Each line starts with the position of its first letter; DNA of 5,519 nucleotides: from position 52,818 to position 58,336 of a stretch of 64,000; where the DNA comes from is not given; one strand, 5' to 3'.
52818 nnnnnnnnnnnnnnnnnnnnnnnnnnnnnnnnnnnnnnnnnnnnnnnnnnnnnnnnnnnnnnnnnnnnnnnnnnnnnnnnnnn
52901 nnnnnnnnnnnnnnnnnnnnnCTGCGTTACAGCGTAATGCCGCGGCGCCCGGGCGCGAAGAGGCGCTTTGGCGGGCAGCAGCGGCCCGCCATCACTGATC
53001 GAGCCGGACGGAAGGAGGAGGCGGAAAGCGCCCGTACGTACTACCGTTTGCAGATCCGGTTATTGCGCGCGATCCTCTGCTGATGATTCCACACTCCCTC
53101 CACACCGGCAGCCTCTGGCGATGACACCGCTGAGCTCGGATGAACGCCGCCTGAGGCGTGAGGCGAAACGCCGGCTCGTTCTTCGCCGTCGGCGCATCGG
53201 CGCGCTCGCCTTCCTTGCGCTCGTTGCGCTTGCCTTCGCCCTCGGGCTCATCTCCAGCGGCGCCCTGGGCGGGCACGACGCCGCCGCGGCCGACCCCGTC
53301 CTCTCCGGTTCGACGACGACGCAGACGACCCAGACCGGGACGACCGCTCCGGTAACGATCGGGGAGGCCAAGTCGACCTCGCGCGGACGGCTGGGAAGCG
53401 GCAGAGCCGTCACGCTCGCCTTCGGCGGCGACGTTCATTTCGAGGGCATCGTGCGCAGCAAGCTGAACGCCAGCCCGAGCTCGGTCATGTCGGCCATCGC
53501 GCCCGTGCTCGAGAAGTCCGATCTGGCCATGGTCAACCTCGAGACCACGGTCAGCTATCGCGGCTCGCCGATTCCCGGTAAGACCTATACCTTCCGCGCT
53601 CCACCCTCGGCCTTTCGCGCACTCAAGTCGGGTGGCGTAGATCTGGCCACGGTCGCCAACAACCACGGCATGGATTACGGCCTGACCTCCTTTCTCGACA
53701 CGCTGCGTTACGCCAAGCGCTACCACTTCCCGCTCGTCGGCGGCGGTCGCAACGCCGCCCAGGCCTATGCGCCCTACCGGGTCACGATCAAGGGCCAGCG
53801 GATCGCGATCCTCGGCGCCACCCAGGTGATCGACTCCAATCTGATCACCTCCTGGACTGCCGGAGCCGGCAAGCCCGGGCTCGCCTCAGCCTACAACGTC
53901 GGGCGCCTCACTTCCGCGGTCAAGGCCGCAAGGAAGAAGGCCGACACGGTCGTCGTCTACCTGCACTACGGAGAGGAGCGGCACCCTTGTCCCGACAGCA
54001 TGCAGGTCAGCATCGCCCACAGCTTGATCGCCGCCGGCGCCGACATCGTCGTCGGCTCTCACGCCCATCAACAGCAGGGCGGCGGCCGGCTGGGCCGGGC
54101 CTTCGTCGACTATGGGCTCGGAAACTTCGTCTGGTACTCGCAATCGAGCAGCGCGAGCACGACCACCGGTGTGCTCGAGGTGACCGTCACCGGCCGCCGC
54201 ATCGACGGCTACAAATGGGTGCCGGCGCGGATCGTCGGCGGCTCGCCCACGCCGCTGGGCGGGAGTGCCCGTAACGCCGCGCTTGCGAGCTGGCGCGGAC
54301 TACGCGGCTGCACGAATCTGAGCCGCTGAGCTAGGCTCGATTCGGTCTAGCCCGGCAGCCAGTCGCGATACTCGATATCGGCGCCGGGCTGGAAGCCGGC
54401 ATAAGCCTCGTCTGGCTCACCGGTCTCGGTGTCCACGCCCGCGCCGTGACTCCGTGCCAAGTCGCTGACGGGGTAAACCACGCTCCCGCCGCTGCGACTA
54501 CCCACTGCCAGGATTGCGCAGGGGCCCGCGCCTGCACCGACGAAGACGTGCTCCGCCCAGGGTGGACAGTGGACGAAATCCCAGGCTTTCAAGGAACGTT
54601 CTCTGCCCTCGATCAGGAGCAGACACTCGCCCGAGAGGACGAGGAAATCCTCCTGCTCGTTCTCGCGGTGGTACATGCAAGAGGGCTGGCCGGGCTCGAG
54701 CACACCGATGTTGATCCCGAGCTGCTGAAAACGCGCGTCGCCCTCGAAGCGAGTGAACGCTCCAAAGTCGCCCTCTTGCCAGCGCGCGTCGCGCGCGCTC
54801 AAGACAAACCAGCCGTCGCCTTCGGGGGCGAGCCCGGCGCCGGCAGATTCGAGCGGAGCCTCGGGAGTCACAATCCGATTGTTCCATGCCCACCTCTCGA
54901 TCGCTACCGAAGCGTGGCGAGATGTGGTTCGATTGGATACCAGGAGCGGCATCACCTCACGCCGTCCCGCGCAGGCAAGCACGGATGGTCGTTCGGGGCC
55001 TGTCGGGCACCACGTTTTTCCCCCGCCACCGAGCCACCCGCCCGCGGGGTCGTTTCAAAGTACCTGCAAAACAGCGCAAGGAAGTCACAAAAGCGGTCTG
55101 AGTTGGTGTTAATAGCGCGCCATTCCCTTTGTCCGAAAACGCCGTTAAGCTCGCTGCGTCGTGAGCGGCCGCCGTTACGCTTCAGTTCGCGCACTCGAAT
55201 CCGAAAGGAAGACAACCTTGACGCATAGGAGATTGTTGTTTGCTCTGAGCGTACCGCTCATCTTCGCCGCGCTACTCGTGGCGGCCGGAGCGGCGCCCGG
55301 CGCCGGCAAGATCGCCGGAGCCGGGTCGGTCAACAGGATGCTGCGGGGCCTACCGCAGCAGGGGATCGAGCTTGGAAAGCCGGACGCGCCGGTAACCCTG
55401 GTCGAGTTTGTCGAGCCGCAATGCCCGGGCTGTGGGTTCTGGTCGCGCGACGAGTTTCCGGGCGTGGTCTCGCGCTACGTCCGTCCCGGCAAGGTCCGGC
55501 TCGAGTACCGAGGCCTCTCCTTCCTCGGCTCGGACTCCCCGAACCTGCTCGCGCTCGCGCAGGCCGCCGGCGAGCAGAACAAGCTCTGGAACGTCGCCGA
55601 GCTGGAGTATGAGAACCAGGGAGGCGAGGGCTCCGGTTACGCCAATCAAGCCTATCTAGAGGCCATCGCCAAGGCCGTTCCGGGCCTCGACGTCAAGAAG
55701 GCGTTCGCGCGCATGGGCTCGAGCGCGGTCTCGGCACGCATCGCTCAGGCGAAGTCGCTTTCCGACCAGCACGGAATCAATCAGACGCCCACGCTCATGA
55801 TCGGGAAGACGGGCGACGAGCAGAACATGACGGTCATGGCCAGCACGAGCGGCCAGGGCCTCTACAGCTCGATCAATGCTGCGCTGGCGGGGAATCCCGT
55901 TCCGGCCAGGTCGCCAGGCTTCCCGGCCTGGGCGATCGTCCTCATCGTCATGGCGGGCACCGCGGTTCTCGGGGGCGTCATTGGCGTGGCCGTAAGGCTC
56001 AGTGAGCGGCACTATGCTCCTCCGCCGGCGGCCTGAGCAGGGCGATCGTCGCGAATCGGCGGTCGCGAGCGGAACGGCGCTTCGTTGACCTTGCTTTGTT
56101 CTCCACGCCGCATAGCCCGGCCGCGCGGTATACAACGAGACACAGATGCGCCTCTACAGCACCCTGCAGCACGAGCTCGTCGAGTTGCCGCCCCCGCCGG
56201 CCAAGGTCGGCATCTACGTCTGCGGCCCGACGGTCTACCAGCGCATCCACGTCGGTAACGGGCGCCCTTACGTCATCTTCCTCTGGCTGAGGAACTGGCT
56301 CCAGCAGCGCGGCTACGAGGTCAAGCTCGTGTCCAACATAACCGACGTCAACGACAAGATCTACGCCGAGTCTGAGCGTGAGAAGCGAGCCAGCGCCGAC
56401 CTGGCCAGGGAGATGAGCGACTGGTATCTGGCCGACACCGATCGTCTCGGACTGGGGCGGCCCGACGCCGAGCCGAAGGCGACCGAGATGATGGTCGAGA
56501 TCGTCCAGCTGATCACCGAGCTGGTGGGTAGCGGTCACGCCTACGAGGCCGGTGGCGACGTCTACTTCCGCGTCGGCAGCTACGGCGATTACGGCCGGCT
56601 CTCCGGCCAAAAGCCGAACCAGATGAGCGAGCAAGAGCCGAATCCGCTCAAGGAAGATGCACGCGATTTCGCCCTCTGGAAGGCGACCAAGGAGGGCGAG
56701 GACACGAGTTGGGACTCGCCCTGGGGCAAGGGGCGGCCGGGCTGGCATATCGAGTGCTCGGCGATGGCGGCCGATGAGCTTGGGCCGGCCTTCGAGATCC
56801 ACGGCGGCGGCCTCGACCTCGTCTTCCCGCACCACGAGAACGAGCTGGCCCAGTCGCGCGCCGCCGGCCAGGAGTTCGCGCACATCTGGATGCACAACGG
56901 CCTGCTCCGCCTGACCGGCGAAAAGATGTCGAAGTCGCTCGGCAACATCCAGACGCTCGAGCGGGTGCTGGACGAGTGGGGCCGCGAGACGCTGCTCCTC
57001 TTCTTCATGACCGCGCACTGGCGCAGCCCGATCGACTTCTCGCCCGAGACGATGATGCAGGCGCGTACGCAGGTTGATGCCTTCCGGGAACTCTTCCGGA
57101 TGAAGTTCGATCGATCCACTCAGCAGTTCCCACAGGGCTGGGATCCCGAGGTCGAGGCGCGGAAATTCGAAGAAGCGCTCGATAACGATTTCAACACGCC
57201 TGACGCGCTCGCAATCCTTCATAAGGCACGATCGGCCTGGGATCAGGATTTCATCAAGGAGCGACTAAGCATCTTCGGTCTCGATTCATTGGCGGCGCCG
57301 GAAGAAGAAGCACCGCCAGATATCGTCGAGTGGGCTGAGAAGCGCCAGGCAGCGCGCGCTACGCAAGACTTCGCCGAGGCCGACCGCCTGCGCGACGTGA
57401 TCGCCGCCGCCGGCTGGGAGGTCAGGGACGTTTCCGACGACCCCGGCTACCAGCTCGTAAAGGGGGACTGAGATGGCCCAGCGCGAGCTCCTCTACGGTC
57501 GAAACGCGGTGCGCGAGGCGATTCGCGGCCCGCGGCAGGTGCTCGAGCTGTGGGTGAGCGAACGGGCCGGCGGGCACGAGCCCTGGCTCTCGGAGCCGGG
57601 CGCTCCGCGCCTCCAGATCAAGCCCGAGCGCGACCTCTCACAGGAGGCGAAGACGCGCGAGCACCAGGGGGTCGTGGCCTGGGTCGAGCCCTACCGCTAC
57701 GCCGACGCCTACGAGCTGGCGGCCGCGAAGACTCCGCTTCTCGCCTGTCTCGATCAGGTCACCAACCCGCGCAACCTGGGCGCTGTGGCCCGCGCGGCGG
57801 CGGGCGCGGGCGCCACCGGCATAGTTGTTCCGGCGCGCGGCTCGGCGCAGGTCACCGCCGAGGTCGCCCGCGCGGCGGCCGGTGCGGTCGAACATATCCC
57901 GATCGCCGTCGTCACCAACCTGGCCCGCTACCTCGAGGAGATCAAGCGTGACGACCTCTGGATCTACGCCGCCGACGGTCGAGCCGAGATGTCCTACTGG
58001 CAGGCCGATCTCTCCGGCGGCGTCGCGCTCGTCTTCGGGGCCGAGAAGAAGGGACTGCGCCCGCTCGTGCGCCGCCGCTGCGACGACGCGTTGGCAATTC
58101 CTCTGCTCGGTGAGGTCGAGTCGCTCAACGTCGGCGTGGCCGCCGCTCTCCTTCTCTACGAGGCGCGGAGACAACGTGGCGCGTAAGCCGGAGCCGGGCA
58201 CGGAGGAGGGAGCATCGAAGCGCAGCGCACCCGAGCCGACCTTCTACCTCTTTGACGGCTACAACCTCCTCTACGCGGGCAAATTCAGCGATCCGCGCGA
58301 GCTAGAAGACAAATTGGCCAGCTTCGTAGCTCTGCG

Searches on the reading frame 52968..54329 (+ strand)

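Call 8: search_protein_families(library=pfam, proteins=[window:52968-54329:+], max_evalue=0.001)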
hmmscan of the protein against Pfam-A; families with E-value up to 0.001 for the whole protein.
window:52968-54329:+ (453 aa): 1 family
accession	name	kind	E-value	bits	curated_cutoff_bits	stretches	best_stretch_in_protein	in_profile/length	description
PF09587.15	PGA_cap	-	4e-65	220.3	27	1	149-388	1-252/255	Bacterial capsule synthesis protein PGA_cap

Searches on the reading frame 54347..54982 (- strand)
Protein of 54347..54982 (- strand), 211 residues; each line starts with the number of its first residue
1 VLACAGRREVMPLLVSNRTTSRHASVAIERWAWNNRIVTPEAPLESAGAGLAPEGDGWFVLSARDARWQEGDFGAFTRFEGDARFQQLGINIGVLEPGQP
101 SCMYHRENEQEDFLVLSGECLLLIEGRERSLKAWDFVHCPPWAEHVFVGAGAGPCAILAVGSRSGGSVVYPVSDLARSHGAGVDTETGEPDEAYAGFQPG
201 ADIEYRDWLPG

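Call 8: search_protein_families(library=pfam, proteins=[window:54347-54982:-], max_evalue=0.001)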
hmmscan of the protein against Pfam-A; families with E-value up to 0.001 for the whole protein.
window:54347-54982:- (211 aa): 1 family
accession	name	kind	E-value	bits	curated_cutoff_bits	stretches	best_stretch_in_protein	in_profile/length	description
PF07883.17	Cupin_2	-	4.7e-10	39.5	27.2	1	94-160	4-69/70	Cupin domain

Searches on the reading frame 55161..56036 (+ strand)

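Call 8: search_protein_families(library=pfam, proteins=[window:55161-56036:+], max_evalue=0.001)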
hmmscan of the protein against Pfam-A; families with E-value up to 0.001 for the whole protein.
window:55161-56036:+ (291 aa): 2 families
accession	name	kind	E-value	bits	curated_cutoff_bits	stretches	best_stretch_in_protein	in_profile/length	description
PF13462.12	Thioredoxin_4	-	1.2e-19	71.6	23.2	1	68-222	5-153/165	Thioredoxin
PF01323.26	DSBA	-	0.00045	20.5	25.6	1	121-217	81-175/191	DSBA-like thioredoxin domain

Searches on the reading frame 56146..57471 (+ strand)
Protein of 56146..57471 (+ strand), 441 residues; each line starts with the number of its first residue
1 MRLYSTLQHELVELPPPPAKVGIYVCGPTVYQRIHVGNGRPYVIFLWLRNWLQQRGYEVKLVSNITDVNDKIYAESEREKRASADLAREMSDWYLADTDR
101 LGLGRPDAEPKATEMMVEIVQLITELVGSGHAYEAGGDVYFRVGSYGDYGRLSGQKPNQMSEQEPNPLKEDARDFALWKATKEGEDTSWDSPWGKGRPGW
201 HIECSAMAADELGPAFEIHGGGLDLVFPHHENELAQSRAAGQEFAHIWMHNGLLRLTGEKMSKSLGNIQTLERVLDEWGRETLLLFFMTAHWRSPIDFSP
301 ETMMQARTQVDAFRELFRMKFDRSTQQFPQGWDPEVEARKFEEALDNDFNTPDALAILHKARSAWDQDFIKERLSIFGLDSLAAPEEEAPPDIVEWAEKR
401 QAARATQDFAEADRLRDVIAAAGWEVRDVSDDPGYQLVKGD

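Call 8: search_protein_families(library=pfam, proteins=[window:56146-57471:+], max_evalue=0.001)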
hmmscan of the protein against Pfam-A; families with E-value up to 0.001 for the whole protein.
window:56146-57471:+ (441 aa): 2 families
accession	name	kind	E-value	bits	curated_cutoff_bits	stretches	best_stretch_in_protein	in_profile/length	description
PF01406.26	tRNA-synt_1e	-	2.3e-107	359.3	27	1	19-307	8-300/301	tRNA synthetases class I (C) catalytic domain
PF09190.17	DALR_2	-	6.7e-07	30.2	22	1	340-360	1-21/57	DALR domain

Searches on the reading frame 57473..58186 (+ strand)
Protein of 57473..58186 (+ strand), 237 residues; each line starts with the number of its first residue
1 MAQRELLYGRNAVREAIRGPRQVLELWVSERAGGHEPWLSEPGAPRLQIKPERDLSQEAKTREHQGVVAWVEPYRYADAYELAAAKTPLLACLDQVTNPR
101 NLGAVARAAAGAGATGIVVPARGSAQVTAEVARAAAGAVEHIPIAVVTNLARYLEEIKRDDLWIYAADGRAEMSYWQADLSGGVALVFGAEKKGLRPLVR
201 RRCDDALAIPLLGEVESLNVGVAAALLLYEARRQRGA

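Call 8: search_protein_families(library=pfam, proteins=[window:57473-58186:+], max_evalue=0.001)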
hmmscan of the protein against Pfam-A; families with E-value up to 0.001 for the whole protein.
window:57473-58186:+ (237 aa): 2 families
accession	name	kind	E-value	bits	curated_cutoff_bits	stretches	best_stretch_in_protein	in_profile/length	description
PF00588.24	SpoU_methylase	-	2.5e-38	131.8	29.7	1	90-229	3-142/142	SpoU rRNA Methylase family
PF08032.17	SpoU_sub_bind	-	5.3e-11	43.1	22.8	1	6-76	1-75/76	RNA 2'-O ribose methyltransferase substrate binding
